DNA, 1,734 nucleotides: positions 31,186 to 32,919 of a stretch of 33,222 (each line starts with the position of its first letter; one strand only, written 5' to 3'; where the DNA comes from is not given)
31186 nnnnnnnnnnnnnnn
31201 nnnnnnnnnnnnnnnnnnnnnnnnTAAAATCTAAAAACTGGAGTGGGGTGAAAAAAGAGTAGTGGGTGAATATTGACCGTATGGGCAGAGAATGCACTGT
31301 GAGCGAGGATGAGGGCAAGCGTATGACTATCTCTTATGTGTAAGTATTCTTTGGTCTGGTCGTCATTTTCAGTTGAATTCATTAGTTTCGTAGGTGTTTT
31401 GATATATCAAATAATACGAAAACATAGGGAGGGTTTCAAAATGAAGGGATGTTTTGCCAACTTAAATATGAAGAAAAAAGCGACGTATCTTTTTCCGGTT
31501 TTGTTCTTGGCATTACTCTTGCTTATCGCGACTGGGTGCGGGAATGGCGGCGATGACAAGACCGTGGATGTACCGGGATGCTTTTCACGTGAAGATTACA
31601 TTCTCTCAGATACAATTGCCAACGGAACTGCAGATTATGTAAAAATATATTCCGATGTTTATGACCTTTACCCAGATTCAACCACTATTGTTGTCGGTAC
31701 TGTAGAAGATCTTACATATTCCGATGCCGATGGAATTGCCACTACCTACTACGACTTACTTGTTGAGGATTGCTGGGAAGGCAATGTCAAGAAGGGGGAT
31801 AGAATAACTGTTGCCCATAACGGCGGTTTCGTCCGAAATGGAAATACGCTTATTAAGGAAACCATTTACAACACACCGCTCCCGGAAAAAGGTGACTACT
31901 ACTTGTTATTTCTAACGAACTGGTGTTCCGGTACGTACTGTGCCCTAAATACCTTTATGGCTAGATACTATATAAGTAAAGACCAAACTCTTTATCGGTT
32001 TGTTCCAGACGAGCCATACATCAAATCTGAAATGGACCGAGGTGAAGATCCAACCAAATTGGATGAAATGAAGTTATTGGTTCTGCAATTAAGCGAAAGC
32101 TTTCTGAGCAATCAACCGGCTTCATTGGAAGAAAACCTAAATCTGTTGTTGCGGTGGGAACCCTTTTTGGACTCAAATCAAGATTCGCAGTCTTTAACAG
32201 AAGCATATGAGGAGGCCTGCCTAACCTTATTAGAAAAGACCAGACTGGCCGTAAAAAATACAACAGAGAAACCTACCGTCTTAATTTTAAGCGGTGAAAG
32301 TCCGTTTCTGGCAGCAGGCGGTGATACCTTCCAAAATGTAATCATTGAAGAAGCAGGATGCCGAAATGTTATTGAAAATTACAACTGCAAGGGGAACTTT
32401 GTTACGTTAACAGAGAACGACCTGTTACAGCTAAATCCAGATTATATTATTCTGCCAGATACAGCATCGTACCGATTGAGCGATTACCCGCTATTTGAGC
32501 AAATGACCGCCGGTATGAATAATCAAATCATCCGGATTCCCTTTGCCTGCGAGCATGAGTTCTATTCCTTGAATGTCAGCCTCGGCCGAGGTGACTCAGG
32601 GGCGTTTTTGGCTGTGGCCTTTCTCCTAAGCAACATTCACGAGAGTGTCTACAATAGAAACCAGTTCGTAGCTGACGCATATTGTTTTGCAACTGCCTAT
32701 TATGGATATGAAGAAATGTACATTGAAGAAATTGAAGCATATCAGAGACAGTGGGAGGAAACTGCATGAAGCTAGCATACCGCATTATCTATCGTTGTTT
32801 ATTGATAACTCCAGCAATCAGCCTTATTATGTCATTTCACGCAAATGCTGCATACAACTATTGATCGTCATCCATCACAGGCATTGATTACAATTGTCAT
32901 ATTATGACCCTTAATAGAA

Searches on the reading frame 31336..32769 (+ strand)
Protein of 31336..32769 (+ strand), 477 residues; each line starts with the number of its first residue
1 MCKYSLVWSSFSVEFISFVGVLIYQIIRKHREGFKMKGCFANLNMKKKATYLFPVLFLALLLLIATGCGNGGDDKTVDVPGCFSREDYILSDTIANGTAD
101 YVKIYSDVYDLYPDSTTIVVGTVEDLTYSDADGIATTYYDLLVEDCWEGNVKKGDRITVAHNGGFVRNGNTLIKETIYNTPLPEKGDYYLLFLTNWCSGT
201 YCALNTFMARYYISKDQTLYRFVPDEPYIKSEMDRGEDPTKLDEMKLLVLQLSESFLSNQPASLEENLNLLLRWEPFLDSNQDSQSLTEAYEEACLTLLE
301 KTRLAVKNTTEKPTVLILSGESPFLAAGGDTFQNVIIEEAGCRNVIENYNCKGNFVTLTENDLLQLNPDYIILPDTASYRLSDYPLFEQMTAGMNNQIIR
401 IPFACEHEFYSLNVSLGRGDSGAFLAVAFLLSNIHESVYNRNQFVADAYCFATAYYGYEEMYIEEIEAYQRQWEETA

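Call 21: search_protein_families(library=pfam, proteins=[window:31336-32769:+], max_evalue=0.1)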
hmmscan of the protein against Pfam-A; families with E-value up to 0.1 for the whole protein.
window:31336-32769:+ (477 aa): 2 families
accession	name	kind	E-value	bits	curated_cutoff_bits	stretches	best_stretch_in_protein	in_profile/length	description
PF01497.23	Peripla_BP_2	-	8.2e-05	22.6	27.5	1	301-403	125-233/235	Periplasmic binding protein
PF20563.3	DUF6773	-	0.021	15.1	27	1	7-65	43-103/163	Family of unknown function (DUF6773)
